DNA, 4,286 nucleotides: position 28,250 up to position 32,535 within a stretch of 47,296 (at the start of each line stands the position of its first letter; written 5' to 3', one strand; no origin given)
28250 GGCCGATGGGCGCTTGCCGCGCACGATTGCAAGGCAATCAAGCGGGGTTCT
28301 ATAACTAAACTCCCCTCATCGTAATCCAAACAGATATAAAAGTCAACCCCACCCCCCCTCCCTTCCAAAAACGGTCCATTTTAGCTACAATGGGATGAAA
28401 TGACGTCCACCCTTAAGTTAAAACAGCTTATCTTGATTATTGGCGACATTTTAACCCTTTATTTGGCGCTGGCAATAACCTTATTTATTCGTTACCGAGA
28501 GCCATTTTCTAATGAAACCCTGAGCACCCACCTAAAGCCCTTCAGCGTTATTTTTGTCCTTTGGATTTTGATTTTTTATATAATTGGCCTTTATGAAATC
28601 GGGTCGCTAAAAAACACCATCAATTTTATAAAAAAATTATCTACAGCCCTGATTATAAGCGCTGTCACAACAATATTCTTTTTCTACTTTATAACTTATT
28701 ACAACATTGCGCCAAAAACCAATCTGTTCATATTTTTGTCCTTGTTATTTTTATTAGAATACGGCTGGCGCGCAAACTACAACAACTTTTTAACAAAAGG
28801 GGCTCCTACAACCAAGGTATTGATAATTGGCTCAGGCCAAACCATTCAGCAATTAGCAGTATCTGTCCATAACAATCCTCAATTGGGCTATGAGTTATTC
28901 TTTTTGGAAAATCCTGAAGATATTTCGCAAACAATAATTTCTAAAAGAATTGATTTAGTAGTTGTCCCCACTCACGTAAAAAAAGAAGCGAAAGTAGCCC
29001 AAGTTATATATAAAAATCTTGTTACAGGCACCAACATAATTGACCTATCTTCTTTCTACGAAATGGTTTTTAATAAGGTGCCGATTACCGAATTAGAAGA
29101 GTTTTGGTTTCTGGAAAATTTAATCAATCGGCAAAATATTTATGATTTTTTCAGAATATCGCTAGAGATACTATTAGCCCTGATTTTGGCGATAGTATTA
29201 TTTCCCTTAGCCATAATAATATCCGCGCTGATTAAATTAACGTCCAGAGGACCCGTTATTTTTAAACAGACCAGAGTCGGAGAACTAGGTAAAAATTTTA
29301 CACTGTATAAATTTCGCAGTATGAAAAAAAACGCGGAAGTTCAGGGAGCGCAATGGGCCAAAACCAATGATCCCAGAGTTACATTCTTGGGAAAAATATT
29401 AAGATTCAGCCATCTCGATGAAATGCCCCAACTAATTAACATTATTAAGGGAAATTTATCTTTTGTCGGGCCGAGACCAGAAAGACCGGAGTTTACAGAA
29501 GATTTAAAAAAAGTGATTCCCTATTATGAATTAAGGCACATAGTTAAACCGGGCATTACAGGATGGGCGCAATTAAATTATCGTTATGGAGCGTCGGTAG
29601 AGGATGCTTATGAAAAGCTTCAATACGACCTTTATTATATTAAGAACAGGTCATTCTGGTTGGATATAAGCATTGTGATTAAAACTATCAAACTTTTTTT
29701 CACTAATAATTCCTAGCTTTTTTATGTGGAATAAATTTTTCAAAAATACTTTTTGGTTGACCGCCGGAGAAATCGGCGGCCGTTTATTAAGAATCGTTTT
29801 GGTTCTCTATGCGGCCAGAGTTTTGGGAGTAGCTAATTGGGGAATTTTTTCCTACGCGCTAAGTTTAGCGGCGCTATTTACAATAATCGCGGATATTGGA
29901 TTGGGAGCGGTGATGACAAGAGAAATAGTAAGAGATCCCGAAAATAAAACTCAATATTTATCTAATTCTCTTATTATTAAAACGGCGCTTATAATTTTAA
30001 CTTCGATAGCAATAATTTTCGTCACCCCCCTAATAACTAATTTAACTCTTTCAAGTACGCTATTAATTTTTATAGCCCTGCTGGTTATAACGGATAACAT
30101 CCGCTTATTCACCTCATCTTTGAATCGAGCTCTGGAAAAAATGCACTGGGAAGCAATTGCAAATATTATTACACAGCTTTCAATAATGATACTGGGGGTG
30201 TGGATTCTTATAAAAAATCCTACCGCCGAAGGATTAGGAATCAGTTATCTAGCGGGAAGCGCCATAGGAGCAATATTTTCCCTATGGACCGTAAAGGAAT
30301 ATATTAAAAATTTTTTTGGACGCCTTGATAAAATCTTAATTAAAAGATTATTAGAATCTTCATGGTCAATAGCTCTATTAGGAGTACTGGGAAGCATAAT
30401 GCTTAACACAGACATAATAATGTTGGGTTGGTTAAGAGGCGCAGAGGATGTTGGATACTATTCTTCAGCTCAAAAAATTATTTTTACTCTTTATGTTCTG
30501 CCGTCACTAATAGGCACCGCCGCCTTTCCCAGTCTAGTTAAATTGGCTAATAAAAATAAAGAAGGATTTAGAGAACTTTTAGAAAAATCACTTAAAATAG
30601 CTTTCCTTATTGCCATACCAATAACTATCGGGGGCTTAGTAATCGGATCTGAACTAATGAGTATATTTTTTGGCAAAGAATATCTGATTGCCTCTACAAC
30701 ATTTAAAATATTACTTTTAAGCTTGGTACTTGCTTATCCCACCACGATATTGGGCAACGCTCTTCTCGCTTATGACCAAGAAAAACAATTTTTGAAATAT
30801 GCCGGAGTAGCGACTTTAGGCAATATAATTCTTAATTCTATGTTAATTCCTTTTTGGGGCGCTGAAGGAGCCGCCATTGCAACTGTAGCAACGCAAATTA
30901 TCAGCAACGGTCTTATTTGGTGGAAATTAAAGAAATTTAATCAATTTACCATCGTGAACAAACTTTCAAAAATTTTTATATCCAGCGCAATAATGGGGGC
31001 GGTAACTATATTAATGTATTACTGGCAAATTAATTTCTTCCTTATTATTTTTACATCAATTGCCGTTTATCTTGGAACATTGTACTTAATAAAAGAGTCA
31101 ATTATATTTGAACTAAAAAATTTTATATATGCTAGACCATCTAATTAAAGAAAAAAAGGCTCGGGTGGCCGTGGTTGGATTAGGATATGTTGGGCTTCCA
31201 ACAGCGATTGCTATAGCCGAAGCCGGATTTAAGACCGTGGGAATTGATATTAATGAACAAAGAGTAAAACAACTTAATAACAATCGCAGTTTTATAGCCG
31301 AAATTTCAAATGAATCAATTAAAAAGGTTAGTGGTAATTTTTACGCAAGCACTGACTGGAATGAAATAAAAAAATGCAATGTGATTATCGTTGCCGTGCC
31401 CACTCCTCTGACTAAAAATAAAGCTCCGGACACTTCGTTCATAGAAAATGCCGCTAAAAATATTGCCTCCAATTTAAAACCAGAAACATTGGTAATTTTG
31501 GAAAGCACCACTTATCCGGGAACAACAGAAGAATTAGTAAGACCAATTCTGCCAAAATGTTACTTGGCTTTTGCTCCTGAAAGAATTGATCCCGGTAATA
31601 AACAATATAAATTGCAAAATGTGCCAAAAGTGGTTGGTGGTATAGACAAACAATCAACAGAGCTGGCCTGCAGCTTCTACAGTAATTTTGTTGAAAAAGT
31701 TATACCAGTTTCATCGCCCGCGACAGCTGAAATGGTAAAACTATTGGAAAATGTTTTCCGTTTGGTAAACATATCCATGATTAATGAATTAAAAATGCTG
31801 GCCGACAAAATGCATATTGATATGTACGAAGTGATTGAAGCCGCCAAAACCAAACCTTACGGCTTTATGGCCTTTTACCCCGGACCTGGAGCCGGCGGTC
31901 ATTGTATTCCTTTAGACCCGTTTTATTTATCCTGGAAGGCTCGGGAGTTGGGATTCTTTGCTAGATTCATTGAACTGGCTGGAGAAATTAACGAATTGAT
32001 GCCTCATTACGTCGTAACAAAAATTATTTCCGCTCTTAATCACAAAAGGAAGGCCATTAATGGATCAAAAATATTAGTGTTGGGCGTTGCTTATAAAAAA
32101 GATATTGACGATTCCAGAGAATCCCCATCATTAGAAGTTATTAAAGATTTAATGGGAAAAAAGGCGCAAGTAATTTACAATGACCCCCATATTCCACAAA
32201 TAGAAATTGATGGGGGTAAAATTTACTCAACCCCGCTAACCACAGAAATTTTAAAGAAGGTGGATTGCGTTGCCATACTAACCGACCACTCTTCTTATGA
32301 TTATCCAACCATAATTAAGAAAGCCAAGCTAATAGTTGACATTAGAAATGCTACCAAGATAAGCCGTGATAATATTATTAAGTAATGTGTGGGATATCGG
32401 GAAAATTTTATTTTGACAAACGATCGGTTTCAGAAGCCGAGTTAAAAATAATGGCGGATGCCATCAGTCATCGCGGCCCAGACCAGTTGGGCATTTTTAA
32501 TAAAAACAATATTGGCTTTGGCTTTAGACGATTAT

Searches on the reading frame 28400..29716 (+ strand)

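Call 24: search_protein_families(library=pfam, proteins=[window:28400-29716:+], max_evalue=0.01)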
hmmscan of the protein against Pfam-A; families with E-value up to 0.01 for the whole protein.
window:28400-29716:+ (438 aa): 1 family
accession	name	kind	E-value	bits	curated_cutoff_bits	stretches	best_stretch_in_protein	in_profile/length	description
PF02397.22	Bac_transf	-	5.1e-65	218.8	27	1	255-434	4-178/179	Bacterial sugar transferase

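Call 36: search_protein_families(library=ncbifam, proteins=[window:28400-29716:+], max_evalue=0.00001)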
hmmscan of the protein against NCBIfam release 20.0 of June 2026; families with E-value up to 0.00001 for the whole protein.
window:28400-29716:+ (438 aa): 10 families
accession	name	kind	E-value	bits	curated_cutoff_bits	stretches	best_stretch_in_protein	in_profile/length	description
TIGR03025.1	EPS_sugtrans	subfamily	3.8e-105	352.7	295.55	1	15-436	2-441/445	exopolysaccharide biosynthesis polyprenyl glycosylphosphotransferase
TIGR03013.1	EpsB_2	subfamily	3.3e-97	326.4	393.35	1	16-433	3-436/443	TIGR03013 family XrtA/PEP-CTERM system glycosyltransferase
TIGR03023.1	WcaJ_sugtrans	equivalog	4.5e-89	299.8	410.75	1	16-436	3-449/453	undecaprenyl-phosphate glucose phosphotransferase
TIGR03022.1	WbaP_sugtrans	subfamily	3.6e-59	201.2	403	1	12-432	1-448/456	undecaprenyl-phosphate galactose phosphotransferase WbaP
NF007518.0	PRK10124.1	equivalog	5.1e-52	177.1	684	1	74-436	82-460/464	undecaprenyl-phosphate glucose phosphotransferase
NF050817.1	PolSacchBiosHfsE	equivalog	4.9e-40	137.7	750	1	254-433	274-459/467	polysaccharide biosynthesis protein HfsE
NF052601.1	undeca_RfbP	equivalog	1.6e-39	135.6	330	1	246-434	39-236/244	undecaprenyl-phosphate galactose phosphotransferase family protein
NF041877.1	EPS_EpsZ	equivalog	3.5e-34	118.3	800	1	262-436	276-455/459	exopolysaccharide biosynthesis polyisoprenyl-phosphate hexose-1-phosphate transferase EpsZ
NF011751.0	PRK15204.1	equivalog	1.7e-28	99.5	907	1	240-434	270-470/476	undecaprenyl-phosphate galactose phosphotransferase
NF045514.1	glycotran_HepC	equivalog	3.6e-21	75.5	140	1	244-360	109-211/220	heterocyst development glycosyltransferase HepC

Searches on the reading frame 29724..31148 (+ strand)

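Call 24: search_protein_families(library=pfam, proteins=[window:29724-31148:+], max_evalue=0.01)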
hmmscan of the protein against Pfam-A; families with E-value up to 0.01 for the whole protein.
window:29724-31148:+ (474 aa): 4 families
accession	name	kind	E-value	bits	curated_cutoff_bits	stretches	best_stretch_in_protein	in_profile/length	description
PF01943.22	Polysacc_synt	-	1.7e-39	136.4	28.2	1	6-274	2-273/274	Polysaccharide biosynthesis protein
PF13440.11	Polysacc_synt_3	-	4.3e-20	72.6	23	1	31-321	3-289/293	Polysaccharide biosynthesis protein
PF01554.23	MatE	-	1.3e-10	41.7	24.9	1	221-371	7-159/161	MatE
PF03023.19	MurJ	-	1.2e-09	37.8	27.4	1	89-443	73-445/451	Lipid II flippase MurJ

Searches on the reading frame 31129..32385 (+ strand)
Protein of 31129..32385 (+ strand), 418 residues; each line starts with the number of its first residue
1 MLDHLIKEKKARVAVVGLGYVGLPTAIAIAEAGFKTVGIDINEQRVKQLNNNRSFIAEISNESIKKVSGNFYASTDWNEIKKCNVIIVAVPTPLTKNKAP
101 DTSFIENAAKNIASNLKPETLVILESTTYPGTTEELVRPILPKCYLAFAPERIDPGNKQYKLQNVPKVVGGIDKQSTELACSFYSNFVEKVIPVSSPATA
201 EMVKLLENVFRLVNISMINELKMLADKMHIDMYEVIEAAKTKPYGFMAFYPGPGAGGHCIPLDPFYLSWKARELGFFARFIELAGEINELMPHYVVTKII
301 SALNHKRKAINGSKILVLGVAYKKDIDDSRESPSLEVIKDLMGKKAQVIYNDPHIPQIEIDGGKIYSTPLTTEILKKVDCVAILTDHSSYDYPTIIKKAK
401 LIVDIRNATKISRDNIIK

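Call 24: search_protein_families(library=pfam, proteins=[window:31129-32385:+], max_evalue=0.01)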
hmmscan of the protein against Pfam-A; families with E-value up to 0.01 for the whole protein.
window:31129-32385:+ (418 aa): 9 families
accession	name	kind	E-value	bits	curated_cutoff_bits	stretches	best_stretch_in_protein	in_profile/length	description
PF03721.20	UDPG_MGDP_dh_N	-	1.6e-43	148.9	27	1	12-178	2-181/187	UDP-glucose/GDP-mannose dehydrogenase family, NAD binding domain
PF00984.24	UDPG_MGDP_dh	-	4.5e-31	107.3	25.4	1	199-289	2-93/94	UDP-glucose/GDP-mannose dehydrogenase family, central domain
PF03720.21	UDPG_MGDP_dh_C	-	6.3e-23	81.6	30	1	316-410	1-102/103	UDP-glucose/GDP-mannose dehydrogenase family, UDP binding domain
PF03446.21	NAD_binding_2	-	8.1e-08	32.9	21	1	12-137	1-104/161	NAD binding domain of 6-phosphogluconate dehydrogenase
PF01210.29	NAD_Gly3P_dh_N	-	6.5e-06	26.6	23.1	1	13-100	2-87/158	NAD-dependent glycerol-3-phosphate dehydrogenase N-terminus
PF02737.24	3HCDH_N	-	1e-05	26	22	1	13-92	2-88/180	3-hydroxyacyl-CoA dehydrogenase, NAD binding domain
PF02558.23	ApbA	-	5.4e-05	23.3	22.2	1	13-99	1-83/150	Ketopantoate reductase PanE/ApbA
PF01262.27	AlaDh_PNT_C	-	0.00032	20.6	23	1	9-93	27-103/214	Alanine dehydrogenase/PNT, C-terminal domain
PF00899.27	ThiF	-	0.00038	20.1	28.1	1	9-67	19-76/238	ThiF family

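Call 36: search_protein_families(library=ncbifam, proteins=[window:31129-32385:+], max_evalue=0.00001)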
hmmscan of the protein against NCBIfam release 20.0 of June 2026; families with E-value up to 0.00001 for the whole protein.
window:31129-32385:+ (418 aa): 9 families
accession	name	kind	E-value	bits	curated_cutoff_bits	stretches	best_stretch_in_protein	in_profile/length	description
TIGR03026.1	NDP-sugDHase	subfamily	8.7e-129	429.9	189.8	1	12-407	2-413/413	nucleotide sugar dehydrogenase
NF040825.1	UDPMaNacDH_Arch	equivalog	5.3e-83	279.2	750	1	12-391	2-378/418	UDP-N-acetyl-D-mannosamine dehydrogenase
NF008286.0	PRK11064.1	equivalog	2.2e-78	263.7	459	1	11-406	4-416/420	UDP-N-acetyl-D-mannosamine dehydrogenase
NF011729.0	PRK15182.1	equivalog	1.4e-61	208.5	592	1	11-359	7-361/425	Vi polysaccharide biosynthesis UDP-N-acetylglucosamine C-6 dehydrogenase TviB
NF041297.1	UDPGDh_AglM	equivalog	7.6e-50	170.1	670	1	12-390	2-395/429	UDP-glucose 6-dehydrogenase AglM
NF047673.2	TeichurnBiosyTuaD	equivalog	3.3e-42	145.1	700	1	12-407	3-412/439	UDP-glucose 6-dehydrogenase TuaD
NF011631.0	PRK15057.1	equivalog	6.1e-17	61.8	757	1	12-267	2-261/388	UDP-glucose 6-dehydrogenase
NF043037.1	ThreonDh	equivalog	2.2e-07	30.6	350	1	10-59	2-51/297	L-threonate dehydrogenase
TIGR01505.1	tartro_sem_red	equivalog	2.2e-06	27.1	340.75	0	13-238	2-203/291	2-hydroxy-3-oxopropionate reductase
